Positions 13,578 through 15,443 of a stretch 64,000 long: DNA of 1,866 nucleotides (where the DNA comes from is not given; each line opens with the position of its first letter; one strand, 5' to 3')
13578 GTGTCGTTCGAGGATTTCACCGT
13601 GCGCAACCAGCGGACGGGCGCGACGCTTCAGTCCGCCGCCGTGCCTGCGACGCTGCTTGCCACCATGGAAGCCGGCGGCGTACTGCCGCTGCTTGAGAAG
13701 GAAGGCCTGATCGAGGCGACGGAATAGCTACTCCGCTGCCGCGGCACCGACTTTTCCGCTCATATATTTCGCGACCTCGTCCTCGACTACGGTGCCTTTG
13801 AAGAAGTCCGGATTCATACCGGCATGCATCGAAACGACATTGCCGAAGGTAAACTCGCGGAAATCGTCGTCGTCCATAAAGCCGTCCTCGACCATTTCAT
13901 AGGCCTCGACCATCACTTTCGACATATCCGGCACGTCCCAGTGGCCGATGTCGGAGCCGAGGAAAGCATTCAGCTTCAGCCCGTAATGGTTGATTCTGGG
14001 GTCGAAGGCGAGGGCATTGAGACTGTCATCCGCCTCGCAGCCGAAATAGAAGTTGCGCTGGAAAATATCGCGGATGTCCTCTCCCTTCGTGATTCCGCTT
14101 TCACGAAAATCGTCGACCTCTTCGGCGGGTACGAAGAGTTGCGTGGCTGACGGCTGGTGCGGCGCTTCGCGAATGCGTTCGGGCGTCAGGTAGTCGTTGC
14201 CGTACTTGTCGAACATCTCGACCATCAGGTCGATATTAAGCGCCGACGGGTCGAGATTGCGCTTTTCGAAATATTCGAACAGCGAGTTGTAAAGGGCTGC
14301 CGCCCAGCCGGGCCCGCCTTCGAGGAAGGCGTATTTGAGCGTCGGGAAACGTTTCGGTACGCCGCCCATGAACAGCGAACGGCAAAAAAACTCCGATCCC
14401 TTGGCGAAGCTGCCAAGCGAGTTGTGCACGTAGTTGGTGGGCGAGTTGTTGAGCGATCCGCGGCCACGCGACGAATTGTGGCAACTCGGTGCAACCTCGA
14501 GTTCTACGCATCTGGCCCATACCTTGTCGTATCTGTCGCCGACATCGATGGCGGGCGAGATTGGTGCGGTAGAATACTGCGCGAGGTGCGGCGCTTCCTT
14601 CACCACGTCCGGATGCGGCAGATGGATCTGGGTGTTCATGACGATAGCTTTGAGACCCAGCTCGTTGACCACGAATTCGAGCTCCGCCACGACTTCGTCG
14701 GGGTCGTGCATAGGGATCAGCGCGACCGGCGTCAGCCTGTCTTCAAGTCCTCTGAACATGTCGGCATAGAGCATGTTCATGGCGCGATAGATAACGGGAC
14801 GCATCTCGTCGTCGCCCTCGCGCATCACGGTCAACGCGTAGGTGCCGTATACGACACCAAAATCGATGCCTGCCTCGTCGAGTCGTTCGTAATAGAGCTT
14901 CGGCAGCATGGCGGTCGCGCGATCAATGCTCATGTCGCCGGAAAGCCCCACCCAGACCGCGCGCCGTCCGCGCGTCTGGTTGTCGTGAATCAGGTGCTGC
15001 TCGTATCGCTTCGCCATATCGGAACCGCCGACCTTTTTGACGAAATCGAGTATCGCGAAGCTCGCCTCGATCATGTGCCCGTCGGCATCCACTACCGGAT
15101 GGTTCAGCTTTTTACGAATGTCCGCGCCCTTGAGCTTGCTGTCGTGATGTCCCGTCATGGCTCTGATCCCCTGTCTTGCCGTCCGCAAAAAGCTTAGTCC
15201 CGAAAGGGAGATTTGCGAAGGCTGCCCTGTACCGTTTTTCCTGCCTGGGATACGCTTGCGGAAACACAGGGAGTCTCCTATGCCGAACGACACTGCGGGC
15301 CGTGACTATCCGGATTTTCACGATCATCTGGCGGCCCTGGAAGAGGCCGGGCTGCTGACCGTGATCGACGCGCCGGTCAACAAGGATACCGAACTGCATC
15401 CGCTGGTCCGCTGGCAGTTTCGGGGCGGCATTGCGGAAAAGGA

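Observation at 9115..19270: Catabolic module combining two ICL/PEPM lyase paralogues, a LeuCD-like hydratase, an amidohydrolase, a UbiD decarboxylase, an orphan Mo-hydroxylase and a crotonase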

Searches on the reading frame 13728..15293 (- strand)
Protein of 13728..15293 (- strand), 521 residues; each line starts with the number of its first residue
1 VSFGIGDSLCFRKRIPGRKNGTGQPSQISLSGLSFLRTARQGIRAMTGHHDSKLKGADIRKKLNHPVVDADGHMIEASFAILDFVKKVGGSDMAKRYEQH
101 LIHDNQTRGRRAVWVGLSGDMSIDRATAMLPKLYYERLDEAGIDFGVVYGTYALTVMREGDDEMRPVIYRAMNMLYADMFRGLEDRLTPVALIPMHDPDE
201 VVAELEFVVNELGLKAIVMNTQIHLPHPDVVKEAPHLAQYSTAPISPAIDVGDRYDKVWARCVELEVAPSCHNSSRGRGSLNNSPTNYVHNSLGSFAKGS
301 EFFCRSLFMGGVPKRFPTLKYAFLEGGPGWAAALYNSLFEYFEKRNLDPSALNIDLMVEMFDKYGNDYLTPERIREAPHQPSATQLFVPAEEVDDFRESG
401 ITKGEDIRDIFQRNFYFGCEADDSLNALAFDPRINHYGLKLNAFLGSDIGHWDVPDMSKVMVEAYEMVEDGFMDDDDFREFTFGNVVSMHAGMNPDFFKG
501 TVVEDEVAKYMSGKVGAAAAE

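Call 3: search_protein_families(library=pfam, proteins=[window:13728-15293:-])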
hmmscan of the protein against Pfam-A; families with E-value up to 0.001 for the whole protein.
window:13728-15293:- (521 aa): 1 family
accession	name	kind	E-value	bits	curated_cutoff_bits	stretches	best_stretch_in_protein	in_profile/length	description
PF04909.20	Amidohydro_2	-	1.3e-08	35.4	26.4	1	125-334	20-196/289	Amidohydrolase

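Call 4: search_protein_families(library=ncbifam, proteins=[window:13728-15293:-])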
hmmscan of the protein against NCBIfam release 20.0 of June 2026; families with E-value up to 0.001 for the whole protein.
window:13728-15293:- (521 aa): 0 families

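Call 32: search_protein_families(library=ncbifam, proteins=[window:13728-15158:-], max_evalue=0.01)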
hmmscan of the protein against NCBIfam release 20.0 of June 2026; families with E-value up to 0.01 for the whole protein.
window:13728-15158:- (476 aa): 0 families

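Call 53: search_solved_structures(query=window:13728-15158:-, max_evalue=0.01, show_alignments=1)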
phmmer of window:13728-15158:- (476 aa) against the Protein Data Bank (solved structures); distinct sequences matched with E-value up to 0.01: 4.
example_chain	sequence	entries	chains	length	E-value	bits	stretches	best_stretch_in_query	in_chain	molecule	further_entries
8uyr_A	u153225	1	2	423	0.00014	24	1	140-293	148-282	DitZ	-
6m53_A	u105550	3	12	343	0.0007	21.7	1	69-176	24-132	2,3-dihydroxybenzoate decarboxylase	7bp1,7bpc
6jqw_A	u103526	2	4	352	0.0016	20.5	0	137-277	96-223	Salicylate decarboxylase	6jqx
8h41_A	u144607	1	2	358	0.0016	20.5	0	137-277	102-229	Salicylate decarboxylase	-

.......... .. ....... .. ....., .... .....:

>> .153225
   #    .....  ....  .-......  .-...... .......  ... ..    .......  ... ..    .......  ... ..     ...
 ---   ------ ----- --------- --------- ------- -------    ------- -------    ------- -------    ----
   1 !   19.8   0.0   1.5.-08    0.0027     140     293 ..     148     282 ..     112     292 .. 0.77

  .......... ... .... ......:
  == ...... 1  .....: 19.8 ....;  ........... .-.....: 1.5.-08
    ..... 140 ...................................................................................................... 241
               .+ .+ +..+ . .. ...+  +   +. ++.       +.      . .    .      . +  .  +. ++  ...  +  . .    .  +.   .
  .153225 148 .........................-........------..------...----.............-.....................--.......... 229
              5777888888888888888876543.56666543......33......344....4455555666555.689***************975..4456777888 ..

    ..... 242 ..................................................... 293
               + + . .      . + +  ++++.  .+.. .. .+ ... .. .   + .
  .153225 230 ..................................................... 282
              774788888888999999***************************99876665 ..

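Call 72: find_homologous_proteins(query=window:13728-15158:-, max_evalue=1e-10)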
Query window:13728-15158:- (476 aa): 4718 proteins with E <= 1e-10 among 8000 candidates; the best 120 are listed.
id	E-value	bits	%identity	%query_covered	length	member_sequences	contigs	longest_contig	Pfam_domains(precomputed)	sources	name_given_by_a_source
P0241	6.4e-288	973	86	100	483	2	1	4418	PF04909.21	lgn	-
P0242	1.1e-287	973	87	99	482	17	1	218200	PF04909.21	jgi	jgi:predicted TIM-barrel fold metal-dependent hydrolase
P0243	3.2e-276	935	83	100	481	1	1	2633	PF04909.21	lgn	-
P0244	1.4e-271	919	81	98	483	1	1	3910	PF04909.21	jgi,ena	-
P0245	1.9e-264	896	79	99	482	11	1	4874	PF04909.21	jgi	-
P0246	4.9e-263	891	80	99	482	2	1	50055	PF04909.21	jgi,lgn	jgi:predicted TIM-barrel fold metal-dependent hydrolase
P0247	2.5e-251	853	76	100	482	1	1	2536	PF04909.21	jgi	jgi:predicted TIM-barrel fold metal-dependent hydrolase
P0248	1.2e-250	850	75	100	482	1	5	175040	PF04909.21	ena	-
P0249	1.6e-249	847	76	100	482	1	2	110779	PF04909.21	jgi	jgi:predicted TIM-barrel fold metal-dependent hydrolase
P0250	2.4e-248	843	75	100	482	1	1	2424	PF04909.21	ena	-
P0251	3.6e-248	842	76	98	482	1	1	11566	PF04909.21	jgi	-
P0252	3.7e-248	842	76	98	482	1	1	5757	PF04909.21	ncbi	ncbi:MAG: amidohydrolase family protein [Alphaproteobacteria bacterium]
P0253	4.3e-248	842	75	100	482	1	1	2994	PF04909.21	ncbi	-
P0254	1.9e-245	833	77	98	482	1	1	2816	PF04909.21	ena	-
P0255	1.9e-243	827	73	100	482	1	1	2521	PF04909.21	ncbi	-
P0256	4.0e-243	826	74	100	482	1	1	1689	PF04909.21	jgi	jgi:predicted TIM-barrel fold metal-dependent hydrolase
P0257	5.7e-243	825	75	100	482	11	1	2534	PF04909.21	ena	-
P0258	1.4e-242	824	75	98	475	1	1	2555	PF04909.21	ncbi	-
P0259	1.6e-242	824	74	100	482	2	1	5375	PF04909.21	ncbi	ncbi:MAG: amidohydrolase family protein [Rhodospirillaceae bacterium]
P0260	1.9e-242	823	75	98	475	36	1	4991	PF04909.21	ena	-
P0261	2.1e-242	823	74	98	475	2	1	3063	PF04909.21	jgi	-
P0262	7.6e-242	821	73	97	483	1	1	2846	PF04909.21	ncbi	-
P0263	7.9e-241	818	74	98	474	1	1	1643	PF04909.21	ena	-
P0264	8.6e-241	818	74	98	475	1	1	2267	PF04909.21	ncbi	-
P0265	8.7e-241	818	74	98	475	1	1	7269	PF04909.21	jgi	-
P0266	7.9e-240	815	72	99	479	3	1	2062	PF04909.21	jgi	-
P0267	7.5e-239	811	73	98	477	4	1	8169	PF04909.21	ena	-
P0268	5.9e-238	808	72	98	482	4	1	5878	PF04909.21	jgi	jgi:predicted TIM-barrel fold metal-dependent hydrolase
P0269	1.3e-236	804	73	98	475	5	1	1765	PF04909.21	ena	-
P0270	2.1e-236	803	71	100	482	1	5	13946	PF04909.21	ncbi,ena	-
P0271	7.6e-236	802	71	100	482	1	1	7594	PF04909.21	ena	-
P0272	1.3e-235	801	73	98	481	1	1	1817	PF04909.21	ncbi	-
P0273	3.2e-235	799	72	100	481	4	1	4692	PF04909.21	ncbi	ncbi:MAG: amidohydrolase family protein [Alphaproteobacteria bacterium]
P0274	5.1e-235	799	72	100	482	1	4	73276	PF04909.21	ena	-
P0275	9.2e-235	798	72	99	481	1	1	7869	PF04909.21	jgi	-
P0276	4.3e-234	796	71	100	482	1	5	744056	PF04909.21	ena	-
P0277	4.9e-234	796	72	100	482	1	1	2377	PF04909.21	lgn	-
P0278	1.6e-232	791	73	97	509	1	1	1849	PF04909.21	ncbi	-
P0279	1.8e-232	790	72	100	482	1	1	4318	PF04909.21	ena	-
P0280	2.6e-232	790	72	100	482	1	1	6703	PF04909.21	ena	-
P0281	2.8e-232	790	70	100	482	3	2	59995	PF04909.21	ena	-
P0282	1.2e-231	788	73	97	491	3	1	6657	PF04909.21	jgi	-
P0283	1.4e-231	787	72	97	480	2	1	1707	PF04909.21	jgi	-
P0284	1.6e-231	787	70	100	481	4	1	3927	PF04909.21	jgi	jgi:predicted TIM-barrel fold metal-dependent hydrolase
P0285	7.2e-231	785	70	100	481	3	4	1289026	PF04909.21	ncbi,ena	-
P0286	8.4e-231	785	71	100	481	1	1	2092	PF04909.21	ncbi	-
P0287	2.2e-230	783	70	100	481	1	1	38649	PF04909.21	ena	-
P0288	3.4e-230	783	71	99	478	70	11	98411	PF04909.21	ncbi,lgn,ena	ncbi:MAG: amidohydrolase family protein [Alphaproteobacteria bacterium]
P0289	4.8e-230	782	70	100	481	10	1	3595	PF04909.21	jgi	jgi:predicted TIM-barrel fold metal-dependent hydrolase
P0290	8.7e-230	782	70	100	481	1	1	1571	PF04909.21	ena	-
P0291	9.3e-230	781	70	99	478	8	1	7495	PF04909.21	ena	-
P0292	3.1e-229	780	72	97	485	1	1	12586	PF04909.21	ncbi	-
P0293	4.0e-229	779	70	100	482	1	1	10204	PF04909.21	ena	-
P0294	4.5e-229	779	70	100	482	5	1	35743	PF04909.21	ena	-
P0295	8.1e-229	778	70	99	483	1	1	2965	PF04909.21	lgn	-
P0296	8.4e-229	778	70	99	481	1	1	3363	PF04909.21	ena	-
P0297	5.2e-228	776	70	100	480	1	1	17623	PF04909.21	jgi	jgi:predicted TIM-barrel fold metal-dependent hydrolase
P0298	6.4e-228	775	70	100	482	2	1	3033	PF04909.21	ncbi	-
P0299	7.5e-228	775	69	100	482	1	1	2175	PF04909.21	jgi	jgi:predicted TIM-barrel fold metal-dependent hydrolase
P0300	1.3e-227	774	69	100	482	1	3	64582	PF04909.21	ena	-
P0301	2.2e-227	774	69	100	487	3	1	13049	PF04909.21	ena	-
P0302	3.8e-227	773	70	100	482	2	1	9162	PF04909.21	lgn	-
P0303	5.3e-227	772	70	99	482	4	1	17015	PF04909.21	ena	-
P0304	6.1e-227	772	68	100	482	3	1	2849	PF04909.21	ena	-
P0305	1.4e-226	771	69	100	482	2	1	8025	PF04909.21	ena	-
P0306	1.6e-226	771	69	100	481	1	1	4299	PF04909.21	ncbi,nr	ncbi:MAG: amidohydrolase family protein [Pseudomonadota bacterium]|nr:amidohydrolase family protein 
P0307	2.0e-226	770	71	98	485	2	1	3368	PF04909.21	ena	-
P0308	2.2e-226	770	70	100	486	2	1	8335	PF04909.21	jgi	jgi:predicted TIM-barrel fold metal-dependent hydrolase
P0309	2.6e-226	770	70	99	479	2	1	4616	PF04909.21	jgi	-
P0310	3.8e-226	770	69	100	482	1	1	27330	PF04909.21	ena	-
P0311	5.2e-226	769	68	100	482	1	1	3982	PF04909.21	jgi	jgi:predicted TIM-barrel fold metal-dependent hydrolase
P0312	5.4e-226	769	69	100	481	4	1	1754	PF04909.21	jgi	jgi:predicted TIM-barrel fold metal-dependent hydrolase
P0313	2.1e-225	767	70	97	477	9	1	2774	PF04909.21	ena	-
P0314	2.1e-225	767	69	100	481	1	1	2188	PF04909.21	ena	-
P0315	2.9e-225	767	69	100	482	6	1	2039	PF04909.21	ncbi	-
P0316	2.9e-225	767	70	100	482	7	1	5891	PF04909.21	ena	-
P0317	5.5e-225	766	69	100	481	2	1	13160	PF04909.21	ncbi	-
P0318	1.9e-224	764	69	98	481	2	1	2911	PF04909.21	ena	-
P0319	2.5e-224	764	69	100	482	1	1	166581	PF04909.21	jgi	jgi:predicted TIM-barrel fold metal-dependent hydrolase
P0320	2.5e-224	764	68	100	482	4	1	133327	PF04909.21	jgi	jgi:predicted TIM-barrel fold metal-dependent hydrolase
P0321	2.5e-224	764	69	100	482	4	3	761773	PF04909.21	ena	-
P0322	2.5e-224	764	70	98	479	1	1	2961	PF04909.21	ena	-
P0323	4.4e-224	763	69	100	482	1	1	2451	PF04909.21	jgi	jgi:predicted TIM-barrel fold metal-dependent hydrolase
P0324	5.6e-224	762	68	100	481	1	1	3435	PF04909.21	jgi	jgi:predicted TIM-barrel fold metal-dependent hydrolase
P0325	7.3e-224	762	69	100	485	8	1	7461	PF04909.21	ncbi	-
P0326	1.4e-223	761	68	100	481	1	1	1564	PF04909.21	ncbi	-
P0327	1.5e-223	761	68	100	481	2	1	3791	PF04909.21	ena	-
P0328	3.9e-223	760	70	99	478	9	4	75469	PF04909.21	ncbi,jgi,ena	ncbi:MAG: amidohydrolase family protein [Rhodospirillales bacterium]|jgi:predicted TIM-barrel fold m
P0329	4.0e-223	760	70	99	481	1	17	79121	PF04909.21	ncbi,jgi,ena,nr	ncbi:MAG: amidohydrolase family protein [Rhodospirillales bacterium]|jgi:predicted TIM-barrel fold m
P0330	9.7e-223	758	68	100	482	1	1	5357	PF04909.21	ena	-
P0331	9.8e-223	758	70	98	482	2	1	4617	PF04909.21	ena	-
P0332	1.0e-222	758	68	100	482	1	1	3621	PF04909.21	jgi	jgi:predicted TIM-barrel fold metal-dependent hydrolase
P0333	4.0e-222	756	68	100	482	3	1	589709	PF04909.21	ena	-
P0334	9.3e-222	755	68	100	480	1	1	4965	PF04909.21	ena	-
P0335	2.0e-221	754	68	99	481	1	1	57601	PF04909.21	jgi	-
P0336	3.1e-221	753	67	100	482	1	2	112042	PF04909.21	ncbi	ncbi:MAG: amidohydrolase family protein [Rhodospirillales bacterium]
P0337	6.4e-221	752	67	100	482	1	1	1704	PF04909.21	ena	-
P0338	8.7e-221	752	68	100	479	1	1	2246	PF04909.21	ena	-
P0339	2.4e-220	750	70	97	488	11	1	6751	PF04909.21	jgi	jgi:predicted TIM-barrel fold metal-dependent hydrolase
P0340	2.5e-220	750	68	98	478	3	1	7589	PF04909.21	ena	-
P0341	3.2e-220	750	70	98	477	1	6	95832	PF04909.21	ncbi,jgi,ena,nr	ncbi:MAG: amidohydrolase family protein [Rhodospirillaceae bacterium]|jgi:predicted TIM-barrel fold 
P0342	4.6e-220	749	69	98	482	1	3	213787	PF04909.21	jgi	jgi:predicted TIM-barrel fold metal-dependent hydrolase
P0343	9.7e-220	748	69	97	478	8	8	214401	PF04909.21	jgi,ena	-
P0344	1.0e-219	748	69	97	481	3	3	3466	PF04909.21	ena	-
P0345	2.0e-219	747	69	99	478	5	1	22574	PF04909.21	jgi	-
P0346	3.4e-219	747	68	99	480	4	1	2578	PF04909.21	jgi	jgi:predicted TIM-barrel fold metal-dependent hydrolase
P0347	5.9e-219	746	70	98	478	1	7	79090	PF04909.21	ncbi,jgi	-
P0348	7.6e-219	745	68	98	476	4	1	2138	PF04909.21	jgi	jgi:predicted TIM-barrel fold metal-dependent hydrolase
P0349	1.0e-218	745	68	97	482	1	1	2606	PF04909.21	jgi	jgi:predicted TIM-barrel fold metal-dependent hydrolase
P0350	1.7e-218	744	68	99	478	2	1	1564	PF04909.21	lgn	-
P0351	2.1e-218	744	68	98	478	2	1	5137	PF04909.21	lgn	-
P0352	7.0e-218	742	67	100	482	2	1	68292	PF04909.21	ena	-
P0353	1.2e-217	742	70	97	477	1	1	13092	PF04909.21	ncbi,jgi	ncbi:MAG: amidohydrolase family protein [Alphaproteobacteria bacterium]|jgi:predicted TIM-barrel fol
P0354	1.7e-217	741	67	100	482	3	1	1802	PF04909.21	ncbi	-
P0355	1.9e-217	741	68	100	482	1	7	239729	PF04909.21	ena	-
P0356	2.0e-217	741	68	98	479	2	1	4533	PF04909.21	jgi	jgi:predicted TIM-barrel fold metal-dependent hydrolase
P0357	3.8e-217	740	67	100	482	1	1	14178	PF04909.21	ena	-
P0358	5.6e-217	739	68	97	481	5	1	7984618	PF04909.21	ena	-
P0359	1.5e-216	738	69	100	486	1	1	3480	PF04909.21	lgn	-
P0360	3.9e-216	737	67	98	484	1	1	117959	PF04909.21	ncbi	-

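Call 73: find_encoding_contigs(protein=P0276, flank=8000, max_places=1)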
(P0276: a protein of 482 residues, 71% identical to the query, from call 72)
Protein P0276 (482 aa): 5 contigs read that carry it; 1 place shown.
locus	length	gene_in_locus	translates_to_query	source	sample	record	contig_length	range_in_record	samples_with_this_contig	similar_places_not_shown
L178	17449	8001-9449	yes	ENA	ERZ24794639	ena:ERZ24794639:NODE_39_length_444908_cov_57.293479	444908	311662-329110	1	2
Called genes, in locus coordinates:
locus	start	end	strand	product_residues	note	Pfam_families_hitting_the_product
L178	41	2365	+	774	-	PF01315:Ald_Xan_dh_C, PF02738:MoCoBD_1, PF20256:MoCoBD_2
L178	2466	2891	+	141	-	PF01042:Ribonuc_L-PSP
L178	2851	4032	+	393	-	PF00561:Abhydrolase_1 (weak)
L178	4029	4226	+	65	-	-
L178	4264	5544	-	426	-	PF00355:Rieske, PF19301:LigXa_C (faint)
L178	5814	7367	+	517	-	PF00496:SBP_bac_5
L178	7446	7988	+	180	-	PF00383:dCMP_cyt_deam_1, PF14437:MafB19-deam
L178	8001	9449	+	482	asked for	PF04909:Amidohydro_2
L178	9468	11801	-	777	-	PF01315:Ald_Xan_dh_C, PF02738:MoCoBD_1, PF20256:MoCoBD_2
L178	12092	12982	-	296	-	PF09084:NMT1 (faint)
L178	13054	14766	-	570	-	PF02776:TPP_enzyme_N, PF00205:TPP_enzyme_M, PF02775:TPP_enzyme_C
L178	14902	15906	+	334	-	PF02900:LigB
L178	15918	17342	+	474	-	PF04909:Amidohydro_2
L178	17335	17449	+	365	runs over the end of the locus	PF02615:Ldh_2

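Call 74: find_encoding_contigs(protein=P0358, flank=8000, max_places=1)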
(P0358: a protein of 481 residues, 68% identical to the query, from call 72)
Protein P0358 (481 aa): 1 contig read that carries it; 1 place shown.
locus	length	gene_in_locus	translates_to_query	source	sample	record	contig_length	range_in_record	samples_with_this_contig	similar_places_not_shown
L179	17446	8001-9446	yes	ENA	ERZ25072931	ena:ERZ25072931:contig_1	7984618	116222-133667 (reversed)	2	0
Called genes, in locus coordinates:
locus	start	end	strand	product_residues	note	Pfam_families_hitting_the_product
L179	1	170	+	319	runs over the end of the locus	PF00296:Bac_luciferase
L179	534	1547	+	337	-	PF00296:Bac_luciferase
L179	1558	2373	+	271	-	PF00561:Abhydrolase_1, PF00975:Thioesterase (weak), PF12146:Hydrolase_4, PF12697:Abhydrolase_6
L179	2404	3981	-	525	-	PF07690:MFS_1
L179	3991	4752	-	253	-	PF06051:DUF928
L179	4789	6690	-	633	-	PF05226:CHASE2, PF00211:Guanylate_cyc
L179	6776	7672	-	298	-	PF09754:PAC2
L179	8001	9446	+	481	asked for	PF04909:Amidohydro_2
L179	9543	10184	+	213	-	PF01323:DSBA, PF22234:Rv2466c-like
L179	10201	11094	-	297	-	PF03328:HpcH_HpaI, PF15617:C-C_Bond_Lyase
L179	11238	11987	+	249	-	PF03328:HpcH_HpaI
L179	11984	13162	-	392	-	PF01612:DNA_pol_A_exo1, PF00570:HRDC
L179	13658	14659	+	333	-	PF00296:Bac_luciferase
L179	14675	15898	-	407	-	PF01266:DAO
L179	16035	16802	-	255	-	PF00106:adh_short, PF08659:KR (weak), PF13561:adh_short_C2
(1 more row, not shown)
